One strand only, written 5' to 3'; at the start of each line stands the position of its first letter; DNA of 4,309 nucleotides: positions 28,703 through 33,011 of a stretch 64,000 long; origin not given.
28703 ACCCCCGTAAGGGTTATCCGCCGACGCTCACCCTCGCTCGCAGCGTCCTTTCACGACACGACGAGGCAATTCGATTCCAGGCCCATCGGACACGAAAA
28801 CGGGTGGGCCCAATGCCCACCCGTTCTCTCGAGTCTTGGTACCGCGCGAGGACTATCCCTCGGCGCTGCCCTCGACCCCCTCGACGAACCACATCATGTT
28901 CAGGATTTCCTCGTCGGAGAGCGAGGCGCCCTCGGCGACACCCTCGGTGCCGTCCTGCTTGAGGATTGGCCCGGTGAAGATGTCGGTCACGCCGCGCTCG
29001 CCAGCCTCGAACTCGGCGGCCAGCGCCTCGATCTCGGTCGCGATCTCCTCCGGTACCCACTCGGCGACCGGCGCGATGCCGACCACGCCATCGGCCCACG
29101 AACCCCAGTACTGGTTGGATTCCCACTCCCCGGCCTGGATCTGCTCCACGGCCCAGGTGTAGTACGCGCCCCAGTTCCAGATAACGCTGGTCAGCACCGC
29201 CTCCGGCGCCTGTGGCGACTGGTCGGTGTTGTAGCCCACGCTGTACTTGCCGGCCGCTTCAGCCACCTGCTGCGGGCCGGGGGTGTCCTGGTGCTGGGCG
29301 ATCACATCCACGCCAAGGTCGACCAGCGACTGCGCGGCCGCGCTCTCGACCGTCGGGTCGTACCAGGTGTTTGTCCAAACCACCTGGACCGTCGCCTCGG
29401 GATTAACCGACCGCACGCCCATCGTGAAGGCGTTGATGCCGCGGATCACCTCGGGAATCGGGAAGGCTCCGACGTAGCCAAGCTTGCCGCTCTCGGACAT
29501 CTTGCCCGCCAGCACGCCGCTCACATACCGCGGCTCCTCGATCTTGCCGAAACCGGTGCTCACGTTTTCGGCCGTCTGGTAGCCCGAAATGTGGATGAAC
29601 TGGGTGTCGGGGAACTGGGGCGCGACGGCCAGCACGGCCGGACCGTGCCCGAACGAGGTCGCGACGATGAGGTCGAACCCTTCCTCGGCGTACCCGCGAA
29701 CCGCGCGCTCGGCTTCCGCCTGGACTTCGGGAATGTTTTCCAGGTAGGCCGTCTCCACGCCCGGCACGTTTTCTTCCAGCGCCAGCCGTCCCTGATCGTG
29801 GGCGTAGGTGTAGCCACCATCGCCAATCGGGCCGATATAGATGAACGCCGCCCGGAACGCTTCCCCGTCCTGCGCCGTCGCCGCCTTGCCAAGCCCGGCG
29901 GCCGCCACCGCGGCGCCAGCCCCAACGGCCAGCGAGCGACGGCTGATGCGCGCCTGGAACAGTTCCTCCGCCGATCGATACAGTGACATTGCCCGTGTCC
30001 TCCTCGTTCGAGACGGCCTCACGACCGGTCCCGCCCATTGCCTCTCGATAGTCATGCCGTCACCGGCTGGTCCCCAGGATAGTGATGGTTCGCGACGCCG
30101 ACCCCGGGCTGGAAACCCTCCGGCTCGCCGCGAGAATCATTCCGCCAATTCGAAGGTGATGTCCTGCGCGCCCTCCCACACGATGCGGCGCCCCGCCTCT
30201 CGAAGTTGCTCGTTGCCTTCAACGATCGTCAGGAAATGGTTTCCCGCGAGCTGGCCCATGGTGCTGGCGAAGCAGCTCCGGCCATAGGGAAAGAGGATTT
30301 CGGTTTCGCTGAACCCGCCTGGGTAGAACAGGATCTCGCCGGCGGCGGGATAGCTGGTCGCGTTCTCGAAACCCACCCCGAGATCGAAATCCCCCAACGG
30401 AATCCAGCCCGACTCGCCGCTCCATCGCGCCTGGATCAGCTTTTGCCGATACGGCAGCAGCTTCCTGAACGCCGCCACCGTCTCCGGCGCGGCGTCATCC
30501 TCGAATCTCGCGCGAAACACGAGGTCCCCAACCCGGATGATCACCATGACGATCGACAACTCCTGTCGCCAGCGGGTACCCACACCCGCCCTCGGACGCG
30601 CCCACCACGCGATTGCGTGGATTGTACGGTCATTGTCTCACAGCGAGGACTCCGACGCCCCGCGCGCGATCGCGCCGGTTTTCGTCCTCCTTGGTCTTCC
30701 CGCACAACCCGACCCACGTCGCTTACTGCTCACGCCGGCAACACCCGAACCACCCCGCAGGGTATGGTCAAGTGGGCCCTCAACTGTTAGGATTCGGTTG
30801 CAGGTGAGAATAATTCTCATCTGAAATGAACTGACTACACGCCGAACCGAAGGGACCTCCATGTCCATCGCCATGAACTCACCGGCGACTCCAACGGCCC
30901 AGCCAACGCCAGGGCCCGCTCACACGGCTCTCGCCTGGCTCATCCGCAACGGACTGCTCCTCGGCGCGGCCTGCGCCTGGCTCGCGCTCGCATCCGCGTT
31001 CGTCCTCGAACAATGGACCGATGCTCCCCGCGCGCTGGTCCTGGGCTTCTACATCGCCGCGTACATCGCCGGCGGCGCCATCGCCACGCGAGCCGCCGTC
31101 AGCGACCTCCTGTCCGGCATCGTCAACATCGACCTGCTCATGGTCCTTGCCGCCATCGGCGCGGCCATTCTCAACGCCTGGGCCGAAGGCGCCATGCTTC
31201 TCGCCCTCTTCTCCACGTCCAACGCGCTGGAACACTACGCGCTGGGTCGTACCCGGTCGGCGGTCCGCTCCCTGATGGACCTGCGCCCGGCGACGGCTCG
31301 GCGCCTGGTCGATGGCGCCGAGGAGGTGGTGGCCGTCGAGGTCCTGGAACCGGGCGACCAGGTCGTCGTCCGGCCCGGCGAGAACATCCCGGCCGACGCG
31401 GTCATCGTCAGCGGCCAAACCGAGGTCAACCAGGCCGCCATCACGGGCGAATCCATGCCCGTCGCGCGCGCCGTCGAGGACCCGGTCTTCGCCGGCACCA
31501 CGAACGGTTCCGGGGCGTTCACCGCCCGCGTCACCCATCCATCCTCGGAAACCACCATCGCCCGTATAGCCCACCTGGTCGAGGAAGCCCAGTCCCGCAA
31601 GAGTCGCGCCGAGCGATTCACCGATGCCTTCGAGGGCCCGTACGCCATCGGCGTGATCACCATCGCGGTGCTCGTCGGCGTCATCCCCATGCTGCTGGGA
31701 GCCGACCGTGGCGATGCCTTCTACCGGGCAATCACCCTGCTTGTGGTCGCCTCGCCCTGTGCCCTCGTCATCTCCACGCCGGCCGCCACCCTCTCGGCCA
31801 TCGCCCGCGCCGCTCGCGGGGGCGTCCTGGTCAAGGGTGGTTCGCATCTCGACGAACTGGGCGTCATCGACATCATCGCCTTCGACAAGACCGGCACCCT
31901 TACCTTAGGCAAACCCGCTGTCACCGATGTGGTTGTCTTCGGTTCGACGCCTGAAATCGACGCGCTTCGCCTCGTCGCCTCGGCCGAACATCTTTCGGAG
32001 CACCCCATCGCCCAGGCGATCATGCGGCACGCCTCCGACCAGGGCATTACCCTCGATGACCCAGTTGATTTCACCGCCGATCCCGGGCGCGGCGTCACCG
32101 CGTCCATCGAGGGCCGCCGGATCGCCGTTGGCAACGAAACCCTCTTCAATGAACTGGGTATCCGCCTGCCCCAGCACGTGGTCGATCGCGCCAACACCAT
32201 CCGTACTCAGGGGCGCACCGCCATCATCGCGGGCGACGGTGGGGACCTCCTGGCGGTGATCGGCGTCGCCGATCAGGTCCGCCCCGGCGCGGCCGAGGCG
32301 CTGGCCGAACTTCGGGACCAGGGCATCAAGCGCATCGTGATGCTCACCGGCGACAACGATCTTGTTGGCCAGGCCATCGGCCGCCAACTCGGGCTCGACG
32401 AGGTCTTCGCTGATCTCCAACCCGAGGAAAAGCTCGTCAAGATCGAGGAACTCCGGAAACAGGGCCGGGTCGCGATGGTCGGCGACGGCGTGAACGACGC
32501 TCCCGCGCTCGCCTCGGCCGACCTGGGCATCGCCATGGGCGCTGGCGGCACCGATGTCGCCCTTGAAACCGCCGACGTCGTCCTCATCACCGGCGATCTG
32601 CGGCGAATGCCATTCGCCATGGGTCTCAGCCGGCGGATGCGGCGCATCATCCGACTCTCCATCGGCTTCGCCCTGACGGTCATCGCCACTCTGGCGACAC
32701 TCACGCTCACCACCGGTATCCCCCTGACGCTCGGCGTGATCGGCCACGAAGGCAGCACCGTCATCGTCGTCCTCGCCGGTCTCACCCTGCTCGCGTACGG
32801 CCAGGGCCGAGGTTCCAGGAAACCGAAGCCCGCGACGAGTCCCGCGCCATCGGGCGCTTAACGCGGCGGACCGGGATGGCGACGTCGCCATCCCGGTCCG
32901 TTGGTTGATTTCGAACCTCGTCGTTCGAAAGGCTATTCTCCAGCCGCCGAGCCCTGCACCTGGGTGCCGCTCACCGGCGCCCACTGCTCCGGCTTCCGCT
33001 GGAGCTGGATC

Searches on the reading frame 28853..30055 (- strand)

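Call 69: search_protein_families(library=pfam, proteins=[window:28853-30055:-], max_evalue=0.00001)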
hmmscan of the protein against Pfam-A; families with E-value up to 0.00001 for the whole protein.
window:28853-30055:- (400 aa): 1 family
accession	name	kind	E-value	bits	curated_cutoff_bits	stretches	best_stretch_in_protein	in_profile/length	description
PF02608.20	Bmp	-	2e-63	214.6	24.1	1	68-337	3-278/301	ABC transporter substrate-binding protein PnrA-like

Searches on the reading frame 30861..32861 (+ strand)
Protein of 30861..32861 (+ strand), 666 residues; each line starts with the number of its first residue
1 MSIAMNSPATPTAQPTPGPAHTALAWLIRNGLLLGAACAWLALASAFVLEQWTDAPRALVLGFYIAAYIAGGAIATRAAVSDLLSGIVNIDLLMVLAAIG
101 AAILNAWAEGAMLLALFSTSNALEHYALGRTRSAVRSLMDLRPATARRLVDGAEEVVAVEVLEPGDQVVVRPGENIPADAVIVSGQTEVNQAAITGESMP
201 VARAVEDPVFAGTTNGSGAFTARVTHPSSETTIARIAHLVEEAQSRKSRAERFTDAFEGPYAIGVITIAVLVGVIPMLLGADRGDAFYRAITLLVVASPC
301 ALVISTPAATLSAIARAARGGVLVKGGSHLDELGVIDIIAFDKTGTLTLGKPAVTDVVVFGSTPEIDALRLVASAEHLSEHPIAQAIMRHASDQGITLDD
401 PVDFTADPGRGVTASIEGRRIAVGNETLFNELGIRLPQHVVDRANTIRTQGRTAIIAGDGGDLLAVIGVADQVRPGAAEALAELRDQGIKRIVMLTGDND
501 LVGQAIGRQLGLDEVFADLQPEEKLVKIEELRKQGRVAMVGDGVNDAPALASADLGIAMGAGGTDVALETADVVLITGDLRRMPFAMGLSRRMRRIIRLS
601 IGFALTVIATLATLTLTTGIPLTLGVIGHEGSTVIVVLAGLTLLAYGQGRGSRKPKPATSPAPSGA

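Call 69: search_protein_families(library=pfam, proteins=[window:30861-32861:+], max_evalue=0.00001)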
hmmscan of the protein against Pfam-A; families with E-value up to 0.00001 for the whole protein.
window:30861-32861:+ (666 aa): 3 families
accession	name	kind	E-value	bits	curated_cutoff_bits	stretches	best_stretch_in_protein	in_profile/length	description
PF00122.25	E1-E2_ATPase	-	1e-50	172.2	28.1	1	141-319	2-180/181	E1-E2 ATPase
PF00702.32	Hydrolase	-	1.2e-37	130.6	26.4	1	336-554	1-191/191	haloacid dehalogenase-like hydrolase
PF12710.13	HAD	-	5e-06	27.5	27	0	472-550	84-188/189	haloacid dehalogenase-like hydrolase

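Call 71: search_protein_families(library=ncbifam, proteins=[window:30861-32861:+], max_evalue=0.00001)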
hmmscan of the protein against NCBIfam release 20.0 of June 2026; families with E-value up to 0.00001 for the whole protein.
window:30861-32861:+ (666 aa): 19 families
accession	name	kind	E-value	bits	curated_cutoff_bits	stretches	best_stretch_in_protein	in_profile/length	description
TIGR01525.1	ATPase-IB_hvy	subfamily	3.9e-180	600.4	346.25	1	90-643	1-560/560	heavy metal translocating P-type ATPase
TIGR01512.1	ATPase-IB2_Cd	subfamily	1.7e-153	511.9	313.5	2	90-427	1-305/494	cadmium family heavy metal-translocating P-type ATPase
NF008262.1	PRK11033.1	equivalog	2.3e-138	462.7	1005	1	63-645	150-729/731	zinc/cadmium/mercury/lead-transporting ATPase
NF033775.1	P_type_ZntA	exception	2.5e-121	406.3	1240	1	64-645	156-730/732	Zn(II)/Cd(II)/Pb(II) translocating P-type ATPase ZntA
TIGR01511.1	ATPase-IB1_Cu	subfamily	5.5e-115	385.3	397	1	78-643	8-541/542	copper-translocating P-type ATPase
NF007952.0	PRK10671.1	equivalog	1.5e-93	314.5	1316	1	110-599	293-780/838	copper-exporting P-type ATPase CopA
TIGR01494.1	ATPase_P-type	subfamily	3.8e-79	266.3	62.3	1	113-616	2-461/478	HAD-IC family P-type ATPase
TIGR01647.1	ATPase-IIIA_H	equivalog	2.5e-54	184.7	615.5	2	90-394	38-346/755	plasma-membrane proton-efflux P-type ATPase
TIGR01497.1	kdpB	equivalog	8.2e-52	176.2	527.9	1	105-577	66-550/675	potassium-transporting ATPase subunit KdpB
NF010609.0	PRK14010.1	equivalog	5.1e-45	153.8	1323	1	117-574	76-542/673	K(+)-transporting ATPase subunit B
TIGR01522.1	ATPase-IIA2_Ca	equivalog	7.3e-39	133.2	798.3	2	514-618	566-672/854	calcium-transporting P-type ATPase, PMR1-type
TIGR01517.1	ATPase-IIB_Ca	equivalog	1.6e-32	112.6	507.05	2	515-616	607-708/882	calcium-translocating P-type ATPase, PMCA-type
TIGR01116.1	ATPase-IIA1_Ca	equivalog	2.3e-32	112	703.4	2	464-579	458-587/799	calcium-translocating P-type ATPase, SERCA-type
TIGR01106.1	ATPase-IIC_X-K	subfamily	1.5e-30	105.8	946.1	2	515-627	663-779/997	Na,H/K antiporter P-type ATPase subunit alpha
TIGR01524.1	ATPase-IIIB_Mg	equivalog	8.3e-29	100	610.75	2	92-351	74-351/867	magnesium-translocating P-type ATPase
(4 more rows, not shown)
